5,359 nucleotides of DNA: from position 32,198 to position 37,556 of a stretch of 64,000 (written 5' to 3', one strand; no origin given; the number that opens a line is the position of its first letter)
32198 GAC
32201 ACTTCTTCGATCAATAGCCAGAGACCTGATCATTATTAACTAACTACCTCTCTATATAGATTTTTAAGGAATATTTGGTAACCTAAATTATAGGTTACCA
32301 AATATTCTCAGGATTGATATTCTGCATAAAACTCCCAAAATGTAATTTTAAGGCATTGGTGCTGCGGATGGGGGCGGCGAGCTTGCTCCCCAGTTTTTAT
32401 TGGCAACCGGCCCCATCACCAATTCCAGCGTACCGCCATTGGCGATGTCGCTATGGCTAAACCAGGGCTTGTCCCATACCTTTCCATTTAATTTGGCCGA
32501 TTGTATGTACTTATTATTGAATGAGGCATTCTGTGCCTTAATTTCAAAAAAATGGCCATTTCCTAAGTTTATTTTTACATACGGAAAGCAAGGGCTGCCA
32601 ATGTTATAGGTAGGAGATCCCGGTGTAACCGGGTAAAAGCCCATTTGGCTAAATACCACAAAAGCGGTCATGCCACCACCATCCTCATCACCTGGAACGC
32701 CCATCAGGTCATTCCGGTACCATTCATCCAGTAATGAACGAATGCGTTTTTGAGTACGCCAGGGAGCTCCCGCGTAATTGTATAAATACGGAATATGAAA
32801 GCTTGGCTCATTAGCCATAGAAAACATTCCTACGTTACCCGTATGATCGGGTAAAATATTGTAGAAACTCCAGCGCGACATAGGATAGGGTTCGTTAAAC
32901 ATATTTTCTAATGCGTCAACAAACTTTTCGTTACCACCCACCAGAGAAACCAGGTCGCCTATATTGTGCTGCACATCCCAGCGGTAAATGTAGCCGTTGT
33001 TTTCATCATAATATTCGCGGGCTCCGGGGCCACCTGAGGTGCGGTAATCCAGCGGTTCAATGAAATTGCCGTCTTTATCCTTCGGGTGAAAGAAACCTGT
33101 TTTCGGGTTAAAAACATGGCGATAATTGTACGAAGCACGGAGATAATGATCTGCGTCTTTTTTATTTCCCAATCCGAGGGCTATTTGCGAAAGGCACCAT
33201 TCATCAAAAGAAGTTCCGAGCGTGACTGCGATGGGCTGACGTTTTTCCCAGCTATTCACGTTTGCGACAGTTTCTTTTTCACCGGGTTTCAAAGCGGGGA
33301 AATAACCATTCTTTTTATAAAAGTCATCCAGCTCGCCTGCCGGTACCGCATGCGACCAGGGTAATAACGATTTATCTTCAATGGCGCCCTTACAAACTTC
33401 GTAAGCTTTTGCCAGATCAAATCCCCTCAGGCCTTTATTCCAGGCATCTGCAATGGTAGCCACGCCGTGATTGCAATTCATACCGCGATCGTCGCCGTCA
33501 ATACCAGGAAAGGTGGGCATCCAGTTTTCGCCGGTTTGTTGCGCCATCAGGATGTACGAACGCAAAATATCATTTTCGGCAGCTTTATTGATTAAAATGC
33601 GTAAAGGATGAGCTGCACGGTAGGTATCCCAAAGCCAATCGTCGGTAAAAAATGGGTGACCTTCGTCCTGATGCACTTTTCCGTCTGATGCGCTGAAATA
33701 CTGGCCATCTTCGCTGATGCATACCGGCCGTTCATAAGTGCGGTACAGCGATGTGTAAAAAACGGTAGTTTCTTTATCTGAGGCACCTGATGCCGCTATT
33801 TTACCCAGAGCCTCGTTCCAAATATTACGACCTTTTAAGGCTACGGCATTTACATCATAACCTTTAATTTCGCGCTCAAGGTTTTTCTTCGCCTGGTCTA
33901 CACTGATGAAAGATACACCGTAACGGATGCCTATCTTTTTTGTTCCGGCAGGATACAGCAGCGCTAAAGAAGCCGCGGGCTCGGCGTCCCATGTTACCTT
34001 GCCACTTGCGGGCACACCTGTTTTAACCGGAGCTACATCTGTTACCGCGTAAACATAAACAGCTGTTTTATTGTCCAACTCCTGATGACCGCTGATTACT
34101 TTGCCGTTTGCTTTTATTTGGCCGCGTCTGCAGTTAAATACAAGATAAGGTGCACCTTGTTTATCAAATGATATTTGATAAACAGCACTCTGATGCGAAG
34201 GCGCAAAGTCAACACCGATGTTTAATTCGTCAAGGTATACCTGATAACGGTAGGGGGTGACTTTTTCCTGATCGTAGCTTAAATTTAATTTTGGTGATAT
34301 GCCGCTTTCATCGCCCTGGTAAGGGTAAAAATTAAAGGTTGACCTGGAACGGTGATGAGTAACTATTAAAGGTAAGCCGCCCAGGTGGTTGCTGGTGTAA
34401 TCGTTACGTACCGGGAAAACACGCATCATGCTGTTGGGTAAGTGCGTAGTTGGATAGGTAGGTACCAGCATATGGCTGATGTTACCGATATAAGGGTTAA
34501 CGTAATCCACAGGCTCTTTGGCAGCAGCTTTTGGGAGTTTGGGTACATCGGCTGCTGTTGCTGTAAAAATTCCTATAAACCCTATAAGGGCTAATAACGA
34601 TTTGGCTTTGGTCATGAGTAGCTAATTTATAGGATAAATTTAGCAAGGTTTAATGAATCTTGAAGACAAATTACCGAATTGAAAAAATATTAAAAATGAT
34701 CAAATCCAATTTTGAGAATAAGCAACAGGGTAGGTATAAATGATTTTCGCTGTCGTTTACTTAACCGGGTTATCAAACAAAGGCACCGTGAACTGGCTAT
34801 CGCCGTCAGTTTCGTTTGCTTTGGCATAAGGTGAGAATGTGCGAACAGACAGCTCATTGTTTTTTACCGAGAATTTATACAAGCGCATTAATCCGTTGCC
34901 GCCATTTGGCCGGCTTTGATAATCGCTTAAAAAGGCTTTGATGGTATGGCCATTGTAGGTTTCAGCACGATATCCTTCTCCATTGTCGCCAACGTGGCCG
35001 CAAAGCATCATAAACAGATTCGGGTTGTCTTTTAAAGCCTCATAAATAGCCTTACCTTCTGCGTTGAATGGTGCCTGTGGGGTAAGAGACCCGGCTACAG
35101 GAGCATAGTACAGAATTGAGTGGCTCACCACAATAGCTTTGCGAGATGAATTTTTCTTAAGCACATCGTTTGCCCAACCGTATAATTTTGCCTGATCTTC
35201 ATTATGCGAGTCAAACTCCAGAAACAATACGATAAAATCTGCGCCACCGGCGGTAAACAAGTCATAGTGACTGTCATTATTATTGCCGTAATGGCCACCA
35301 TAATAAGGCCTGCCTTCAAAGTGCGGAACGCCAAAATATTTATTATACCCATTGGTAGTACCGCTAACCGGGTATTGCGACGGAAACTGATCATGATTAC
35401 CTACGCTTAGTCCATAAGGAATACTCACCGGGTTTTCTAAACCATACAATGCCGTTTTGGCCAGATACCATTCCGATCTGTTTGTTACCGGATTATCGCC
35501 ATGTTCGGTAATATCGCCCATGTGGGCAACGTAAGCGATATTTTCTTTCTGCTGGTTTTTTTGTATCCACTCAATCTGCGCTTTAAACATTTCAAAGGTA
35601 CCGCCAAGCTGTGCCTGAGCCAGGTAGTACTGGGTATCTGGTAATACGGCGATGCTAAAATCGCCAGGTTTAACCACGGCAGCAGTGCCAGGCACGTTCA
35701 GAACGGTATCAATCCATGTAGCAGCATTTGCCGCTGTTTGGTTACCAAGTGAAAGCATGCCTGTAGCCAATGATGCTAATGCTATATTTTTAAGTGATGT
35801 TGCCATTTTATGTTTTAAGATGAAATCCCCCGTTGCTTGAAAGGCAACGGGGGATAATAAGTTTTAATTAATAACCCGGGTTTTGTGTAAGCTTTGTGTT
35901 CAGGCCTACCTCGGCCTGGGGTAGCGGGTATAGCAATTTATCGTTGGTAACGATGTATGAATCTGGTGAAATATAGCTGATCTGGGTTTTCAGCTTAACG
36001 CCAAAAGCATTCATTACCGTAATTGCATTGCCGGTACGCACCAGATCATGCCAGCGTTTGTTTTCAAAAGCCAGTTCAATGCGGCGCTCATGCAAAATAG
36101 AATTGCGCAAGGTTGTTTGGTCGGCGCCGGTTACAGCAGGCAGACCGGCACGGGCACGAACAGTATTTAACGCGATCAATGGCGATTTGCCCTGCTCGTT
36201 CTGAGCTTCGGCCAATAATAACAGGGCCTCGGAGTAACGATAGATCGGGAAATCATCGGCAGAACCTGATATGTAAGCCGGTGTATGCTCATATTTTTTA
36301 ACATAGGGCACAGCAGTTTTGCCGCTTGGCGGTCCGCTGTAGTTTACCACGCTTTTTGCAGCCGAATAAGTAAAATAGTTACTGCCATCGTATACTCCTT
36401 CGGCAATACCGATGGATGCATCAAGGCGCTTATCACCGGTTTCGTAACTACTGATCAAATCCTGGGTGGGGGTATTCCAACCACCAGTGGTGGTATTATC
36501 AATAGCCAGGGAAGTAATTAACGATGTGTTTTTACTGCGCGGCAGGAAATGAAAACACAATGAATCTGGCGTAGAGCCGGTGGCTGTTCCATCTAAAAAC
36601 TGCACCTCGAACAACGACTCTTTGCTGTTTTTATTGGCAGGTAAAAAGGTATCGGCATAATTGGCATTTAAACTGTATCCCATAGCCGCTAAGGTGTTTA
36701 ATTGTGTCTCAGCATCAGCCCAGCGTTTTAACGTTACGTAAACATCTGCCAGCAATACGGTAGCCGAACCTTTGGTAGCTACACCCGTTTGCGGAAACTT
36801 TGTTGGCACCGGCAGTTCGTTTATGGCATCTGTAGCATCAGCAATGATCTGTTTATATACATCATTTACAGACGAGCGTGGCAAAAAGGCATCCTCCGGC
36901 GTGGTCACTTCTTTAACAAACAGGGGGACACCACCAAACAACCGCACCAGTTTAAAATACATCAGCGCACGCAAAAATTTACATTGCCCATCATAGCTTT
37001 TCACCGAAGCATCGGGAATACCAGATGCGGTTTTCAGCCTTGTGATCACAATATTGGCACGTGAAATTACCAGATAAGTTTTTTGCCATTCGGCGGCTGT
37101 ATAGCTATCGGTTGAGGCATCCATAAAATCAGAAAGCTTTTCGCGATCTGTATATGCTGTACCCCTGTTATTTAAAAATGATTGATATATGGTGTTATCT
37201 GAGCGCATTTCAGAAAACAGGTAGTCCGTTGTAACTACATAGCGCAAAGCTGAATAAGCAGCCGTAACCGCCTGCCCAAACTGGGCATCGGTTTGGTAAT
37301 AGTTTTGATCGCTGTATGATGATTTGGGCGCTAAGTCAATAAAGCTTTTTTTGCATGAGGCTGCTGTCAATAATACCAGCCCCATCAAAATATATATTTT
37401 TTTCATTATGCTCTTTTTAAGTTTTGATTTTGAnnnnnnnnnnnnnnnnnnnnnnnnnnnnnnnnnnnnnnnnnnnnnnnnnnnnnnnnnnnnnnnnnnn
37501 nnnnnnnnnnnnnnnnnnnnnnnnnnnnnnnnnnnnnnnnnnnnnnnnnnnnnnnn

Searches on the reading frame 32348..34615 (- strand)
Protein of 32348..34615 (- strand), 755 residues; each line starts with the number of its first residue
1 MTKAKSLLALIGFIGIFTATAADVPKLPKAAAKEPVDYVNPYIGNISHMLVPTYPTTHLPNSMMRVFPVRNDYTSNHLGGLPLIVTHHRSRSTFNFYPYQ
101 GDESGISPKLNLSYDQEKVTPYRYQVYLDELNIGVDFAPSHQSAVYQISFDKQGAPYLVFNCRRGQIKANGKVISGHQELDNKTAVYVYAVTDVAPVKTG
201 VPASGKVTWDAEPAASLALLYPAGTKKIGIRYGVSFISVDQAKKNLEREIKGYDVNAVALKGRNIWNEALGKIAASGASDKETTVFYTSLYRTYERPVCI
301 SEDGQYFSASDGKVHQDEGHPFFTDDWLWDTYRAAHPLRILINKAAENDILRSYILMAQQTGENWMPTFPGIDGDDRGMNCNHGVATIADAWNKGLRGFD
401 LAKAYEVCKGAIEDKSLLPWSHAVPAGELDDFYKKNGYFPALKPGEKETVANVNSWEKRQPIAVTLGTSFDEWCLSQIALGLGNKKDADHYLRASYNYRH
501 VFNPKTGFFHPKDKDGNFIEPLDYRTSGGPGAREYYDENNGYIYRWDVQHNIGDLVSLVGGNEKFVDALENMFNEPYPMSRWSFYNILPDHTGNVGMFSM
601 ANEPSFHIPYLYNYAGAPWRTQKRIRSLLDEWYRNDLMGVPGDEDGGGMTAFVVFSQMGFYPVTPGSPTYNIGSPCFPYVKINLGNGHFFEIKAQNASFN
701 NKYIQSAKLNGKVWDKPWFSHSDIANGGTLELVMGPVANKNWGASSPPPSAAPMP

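Call 7: search_protein_families(library=pfam, proteins=[window:32348-34615:-])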
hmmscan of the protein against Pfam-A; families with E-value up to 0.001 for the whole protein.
window:32348-34615:- (755 aa): 2 families
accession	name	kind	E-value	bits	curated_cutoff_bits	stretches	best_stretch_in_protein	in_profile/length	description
PF07971.18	Glyco_hydro_92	-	9.1e-151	503.4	24.6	1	241-736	1-464/464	Glycosyl hydrolase family 92 catalytic domain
PF17678.7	Glyco_hydro_92N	-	1.3e-20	74.7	34.5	1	38-235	1-236/236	Glycosyl hydrolase family 92 N-terminal domain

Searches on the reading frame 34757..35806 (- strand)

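Call 7: search_protein_families(library=pfam, proteins=[window:34757-35806:-])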
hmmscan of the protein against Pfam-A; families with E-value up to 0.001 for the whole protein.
window:34757-35806:- (349 aa): 1 family
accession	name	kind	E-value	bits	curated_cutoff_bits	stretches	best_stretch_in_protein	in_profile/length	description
PF00149.33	Metallophos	-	1.9e-09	38.7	21.5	1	51-272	2-188/191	Calcineurin-like phosphoesterase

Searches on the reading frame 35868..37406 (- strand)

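Call 7: search_protein_families(library=pfam, proteins=[window:35868-37406:-])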
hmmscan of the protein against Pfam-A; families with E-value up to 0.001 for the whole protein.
window:35868-37406:- (512 aa): 3 families
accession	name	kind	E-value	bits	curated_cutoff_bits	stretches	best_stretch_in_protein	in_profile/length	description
PF07980.17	SusD_RagB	-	5.6e-42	144.8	23.1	1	262-512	1-297/297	SusD family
PF14322.12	SusD-like_3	-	1.3e-23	84.7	27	1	22-223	2-190/191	Starch-binding associating with outer membrane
PF12771.13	SusD-like_2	-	1.8e-06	27.5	27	1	99-401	53-314/415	Starch-binding associating with outer membrane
